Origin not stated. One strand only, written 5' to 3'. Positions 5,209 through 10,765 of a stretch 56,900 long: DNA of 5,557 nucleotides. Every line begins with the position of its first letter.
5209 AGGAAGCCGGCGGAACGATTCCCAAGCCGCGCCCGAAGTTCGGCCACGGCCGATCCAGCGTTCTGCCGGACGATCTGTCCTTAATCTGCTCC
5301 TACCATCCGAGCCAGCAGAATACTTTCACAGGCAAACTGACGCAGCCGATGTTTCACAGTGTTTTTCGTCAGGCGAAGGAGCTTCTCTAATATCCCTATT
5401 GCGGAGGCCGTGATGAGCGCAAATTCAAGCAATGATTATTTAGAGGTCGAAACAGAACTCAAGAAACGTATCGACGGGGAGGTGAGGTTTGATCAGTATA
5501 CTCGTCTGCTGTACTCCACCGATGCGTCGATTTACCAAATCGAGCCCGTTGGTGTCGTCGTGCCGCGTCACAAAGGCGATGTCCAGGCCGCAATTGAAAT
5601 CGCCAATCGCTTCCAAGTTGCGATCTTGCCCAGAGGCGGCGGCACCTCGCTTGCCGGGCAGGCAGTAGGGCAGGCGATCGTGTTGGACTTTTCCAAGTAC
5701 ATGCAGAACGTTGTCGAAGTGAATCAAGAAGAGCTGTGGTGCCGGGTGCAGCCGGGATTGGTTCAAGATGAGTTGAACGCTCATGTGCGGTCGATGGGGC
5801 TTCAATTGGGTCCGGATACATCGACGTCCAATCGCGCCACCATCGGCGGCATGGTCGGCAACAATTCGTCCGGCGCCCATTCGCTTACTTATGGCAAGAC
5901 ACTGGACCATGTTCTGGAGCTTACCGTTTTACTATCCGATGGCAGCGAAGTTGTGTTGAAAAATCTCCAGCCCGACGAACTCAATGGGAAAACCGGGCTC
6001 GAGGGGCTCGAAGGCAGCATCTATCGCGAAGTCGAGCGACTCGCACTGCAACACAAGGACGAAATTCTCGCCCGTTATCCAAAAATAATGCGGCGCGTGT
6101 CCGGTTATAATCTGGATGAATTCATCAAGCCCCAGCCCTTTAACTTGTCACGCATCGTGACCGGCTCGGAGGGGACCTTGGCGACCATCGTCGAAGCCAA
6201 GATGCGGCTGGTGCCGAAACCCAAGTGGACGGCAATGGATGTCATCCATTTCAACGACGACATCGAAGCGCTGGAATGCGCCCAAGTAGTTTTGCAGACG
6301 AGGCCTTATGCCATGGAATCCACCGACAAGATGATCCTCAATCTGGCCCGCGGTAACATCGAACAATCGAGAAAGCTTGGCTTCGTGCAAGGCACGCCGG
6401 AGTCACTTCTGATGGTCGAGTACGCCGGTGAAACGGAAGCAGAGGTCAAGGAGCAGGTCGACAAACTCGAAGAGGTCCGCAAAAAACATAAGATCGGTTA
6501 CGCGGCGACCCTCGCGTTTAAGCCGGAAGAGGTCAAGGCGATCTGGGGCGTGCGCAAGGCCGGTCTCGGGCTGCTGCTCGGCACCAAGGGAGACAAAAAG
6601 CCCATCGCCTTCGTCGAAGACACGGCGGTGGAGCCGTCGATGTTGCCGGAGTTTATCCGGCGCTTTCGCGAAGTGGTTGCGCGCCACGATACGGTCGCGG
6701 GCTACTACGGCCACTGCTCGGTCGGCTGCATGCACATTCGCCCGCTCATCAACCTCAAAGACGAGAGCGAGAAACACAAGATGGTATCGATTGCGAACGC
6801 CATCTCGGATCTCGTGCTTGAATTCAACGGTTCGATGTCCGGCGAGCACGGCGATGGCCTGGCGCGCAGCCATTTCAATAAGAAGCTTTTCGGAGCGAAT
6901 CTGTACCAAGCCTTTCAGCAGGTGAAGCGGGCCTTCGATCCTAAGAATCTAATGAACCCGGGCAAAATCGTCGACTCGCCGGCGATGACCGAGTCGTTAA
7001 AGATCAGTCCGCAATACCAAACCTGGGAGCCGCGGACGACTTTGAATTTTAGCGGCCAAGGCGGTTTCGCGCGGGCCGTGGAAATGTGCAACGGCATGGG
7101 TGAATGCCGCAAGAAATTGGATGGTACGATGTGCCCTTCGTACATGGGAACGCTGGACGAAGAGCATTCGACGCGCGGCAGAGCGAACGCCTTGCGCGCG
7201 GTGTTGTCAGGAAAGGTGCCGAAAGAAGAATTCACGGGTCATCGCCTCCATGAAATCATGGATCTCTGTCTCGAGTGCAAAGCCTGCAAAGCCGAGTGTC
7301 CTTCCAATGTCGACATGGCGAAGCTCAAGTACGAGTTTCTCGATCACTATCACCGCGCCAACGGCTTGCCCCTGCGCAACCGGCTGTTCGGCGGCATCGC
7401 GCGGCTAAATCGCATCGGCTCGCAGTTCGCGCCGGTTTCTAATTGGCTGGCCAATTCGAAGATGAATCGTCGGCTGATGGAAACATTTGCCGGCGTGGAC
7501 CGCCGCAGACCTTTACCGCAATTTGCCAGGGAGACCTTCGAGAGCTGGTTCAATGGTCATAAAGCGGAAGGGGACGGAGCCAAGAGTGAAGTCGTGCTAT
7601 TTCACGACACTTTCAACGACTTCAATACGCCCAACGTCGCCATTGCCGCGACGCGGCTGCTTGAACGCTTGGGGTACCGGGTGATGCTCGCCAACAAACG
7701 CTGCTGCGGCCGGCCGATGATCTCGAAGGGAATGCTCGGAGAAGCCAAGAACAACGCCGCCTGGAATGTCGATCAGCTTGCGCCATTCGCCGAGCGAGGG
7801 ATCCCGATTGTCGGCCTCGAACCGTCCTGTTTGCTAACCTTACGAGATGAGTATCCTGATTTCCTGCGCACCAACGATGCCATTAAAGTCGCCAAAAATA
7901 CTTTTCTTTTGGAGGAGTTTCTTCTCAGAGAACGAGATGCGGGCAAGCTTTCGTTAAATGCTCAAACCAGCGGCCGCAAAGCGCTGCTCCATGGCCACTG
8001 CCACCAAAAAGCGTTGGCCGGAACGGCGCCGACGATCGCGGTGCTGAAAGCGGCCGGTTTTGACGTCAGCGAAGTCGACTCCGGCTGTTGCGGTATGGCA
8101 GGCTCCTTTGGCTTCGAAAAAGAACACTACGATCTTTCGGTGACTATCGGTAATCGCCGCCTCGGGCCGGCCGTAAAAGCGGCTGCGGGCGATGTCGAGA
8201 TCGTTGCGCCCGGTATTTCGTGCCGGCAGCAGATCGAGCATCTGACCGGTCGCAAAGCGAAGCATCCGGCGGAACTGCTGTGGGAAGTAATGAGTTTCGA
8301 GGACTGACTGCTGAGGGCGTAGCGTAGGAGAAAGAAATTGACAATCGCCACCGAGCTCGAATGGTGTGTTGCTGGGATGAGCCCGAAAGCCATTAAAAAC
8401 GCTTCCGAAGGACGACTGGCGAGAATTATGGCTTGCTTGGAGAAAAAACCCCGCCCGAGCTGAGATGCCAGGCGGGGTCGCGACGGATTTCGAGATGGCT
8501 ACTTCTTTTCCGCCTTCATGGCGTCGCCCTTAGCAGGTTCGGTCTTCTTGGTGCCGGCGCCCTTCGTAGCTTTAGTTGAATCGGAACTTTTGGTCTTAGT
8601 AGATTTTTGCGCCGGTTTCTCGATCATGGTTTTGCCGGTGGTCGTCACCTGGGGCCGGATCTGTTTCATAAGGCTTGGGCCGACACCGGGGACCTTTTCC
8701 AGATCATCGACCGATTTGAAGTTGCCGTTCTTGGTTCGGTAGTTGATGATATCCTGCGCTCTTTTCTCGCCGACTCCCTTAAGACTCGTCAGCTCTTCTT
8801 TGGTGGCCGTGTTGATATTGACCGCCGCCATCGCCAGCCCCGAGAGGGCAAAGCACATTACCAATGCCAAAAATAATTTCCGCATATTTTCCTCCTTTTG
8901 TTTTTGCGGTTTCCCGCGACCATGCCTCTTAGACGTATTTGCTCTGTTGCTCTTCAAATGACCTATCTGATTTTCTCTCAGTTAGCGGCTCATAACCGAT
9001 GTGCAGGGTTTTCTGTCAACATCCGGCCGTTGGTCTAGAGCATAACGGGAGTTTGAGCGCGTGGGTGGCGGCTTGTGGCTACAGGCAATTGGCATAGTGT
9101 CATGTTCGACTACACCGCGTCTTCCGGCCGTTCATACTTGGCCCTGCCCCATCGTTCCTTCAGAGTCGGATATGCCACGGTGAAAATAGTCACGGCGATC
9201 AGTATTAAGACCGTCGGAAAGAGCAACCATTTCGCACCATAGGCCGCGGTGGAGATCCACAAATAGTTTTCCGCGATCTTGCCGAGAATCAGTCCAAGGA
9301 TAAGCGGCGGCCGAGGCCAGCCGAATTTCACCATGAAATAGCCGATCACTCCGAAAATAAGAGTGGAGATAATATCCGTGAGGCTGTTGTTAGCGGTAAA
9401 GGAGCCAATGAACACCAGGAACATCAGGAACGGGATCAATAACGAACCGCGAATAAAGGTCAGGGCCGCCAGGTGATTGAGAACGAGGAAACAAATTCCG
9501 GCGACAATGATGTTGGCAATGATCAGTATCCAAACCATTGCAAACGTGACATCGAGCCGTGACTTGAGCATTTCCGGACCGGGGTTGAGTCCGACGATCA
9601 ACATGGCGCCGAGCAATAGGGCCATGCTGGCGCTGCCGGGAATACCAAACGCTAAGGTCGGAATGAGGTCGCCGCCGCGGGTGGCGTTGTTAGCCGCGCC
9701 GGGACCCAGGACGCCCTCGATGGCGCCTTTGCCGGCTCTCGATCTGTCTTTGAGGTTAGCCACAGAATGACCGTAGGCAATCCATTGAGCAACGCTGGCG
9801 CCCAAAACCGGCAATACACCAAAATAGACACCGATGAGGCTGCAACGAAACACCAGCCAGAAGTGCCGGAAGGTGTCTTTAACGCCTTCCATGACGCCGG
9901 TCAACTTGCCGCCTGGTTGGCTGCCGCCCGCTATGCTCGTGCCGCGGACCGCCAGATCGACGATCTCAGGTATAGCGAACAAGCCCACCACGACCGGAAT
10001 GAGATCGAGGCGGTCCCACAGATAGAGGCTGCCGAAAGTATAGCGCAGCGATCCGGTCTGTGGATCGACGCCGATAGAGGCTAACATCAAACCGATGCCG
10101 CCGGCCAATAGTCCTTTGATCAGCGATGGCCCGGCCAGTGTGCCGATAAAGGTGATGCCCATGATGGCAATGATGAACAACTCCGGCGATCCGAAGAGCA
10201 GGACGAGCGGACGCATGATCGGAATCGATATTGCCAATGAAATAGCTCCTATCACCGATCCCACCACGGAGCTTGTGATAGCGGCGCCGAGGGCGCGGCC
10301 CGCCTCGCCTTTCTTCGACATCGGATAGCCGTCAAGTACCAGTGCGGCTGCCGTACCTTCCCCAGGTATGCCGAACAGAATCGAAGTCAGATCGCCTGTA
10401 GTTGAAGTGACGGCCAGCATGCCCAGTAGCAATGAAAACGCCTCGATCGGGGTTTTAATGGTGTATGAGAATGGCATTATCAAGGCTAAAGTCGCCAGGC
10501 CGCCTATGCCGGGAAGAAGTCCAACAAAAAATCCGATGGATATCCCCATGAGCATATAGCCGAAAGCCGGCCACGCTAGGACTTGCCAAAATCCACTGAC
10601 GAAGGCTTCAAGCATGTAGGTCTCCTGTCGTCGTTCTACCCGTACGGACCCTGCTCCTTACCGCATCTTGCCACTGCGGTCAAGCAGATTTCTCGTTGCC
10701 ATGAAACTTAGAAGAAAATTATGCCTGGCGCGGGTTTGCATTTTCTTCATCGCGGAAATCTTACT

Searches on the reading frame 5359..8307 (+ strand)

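Call 85: search_protein_families(library=pfam, proteins=[window:5359-8307:+], max_evalue=0.00001)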
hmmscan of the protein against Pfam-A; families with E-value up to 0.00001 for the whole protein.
window:5359-8307:+ (982 aa): 5 families
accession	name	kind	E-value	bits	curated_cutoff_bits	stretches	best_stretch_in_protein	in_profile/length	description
PF02913.24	FAD-oxidase_C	-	4.3e-48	164.6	21.2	1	287-537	1-248/248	FAD linked oxidases, C-terminal domain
PF01565.28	FAD_binding_4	-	3.5e-36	124.4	26.4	1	65-199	3-137/139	FAD binding domain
PF02754.22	CCG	-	2.8e-09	37.4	20.6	0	752-829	9-85/85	Cysteine-rich domain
PF13534.11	Fer4_17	-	2.6e-07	31.5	22.2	1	577-652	2-61/61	4Fe-4S dicluster domain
PF13183.11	Fer4_8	-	3.4e-07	31.1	27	1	574-651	2-68/68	4Fe-4S dicluster domain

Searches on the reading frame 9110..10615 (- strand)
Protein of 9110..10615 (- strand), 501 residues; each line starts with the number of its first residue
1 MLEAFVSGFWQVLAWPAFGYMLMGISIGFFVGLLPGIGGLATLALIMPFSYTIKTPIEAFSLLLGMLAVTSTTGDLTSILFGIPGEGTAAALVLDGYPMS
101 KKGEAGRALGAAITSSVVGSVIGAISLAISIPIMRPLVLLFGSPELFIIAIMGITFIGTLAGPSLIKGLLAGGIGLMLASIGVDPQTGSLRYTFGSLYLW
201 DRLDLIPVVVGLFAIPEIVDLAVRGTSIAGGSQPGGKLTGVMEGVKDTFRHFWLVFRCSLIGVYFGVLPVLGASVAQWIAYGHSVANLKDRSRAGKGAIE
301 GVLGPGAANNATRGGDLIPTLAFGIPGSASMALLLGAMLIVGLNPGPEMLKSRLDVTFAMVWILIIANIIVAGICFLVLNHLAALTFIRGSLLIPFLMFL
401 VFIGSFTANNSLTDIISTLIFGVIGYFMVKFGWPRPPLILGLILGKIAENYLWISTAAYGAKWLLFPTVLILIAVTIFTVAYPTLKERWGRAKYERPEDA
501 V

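Call 85: search_protein_families(library=pfam, proteins=[window:9110-10615:-], max_evalue=0.00001)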
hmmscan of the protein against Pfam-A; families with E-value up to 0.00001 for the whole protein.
window:9110-10615:- (501 aa): 1 family
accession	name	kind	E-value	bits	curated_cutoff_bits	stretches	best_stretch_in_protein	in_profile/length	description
PF01970.21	TctA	-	7.6e-118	394.2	28.9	1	19-440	2-423/423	Tripartite tricarboxylate transporter TctA family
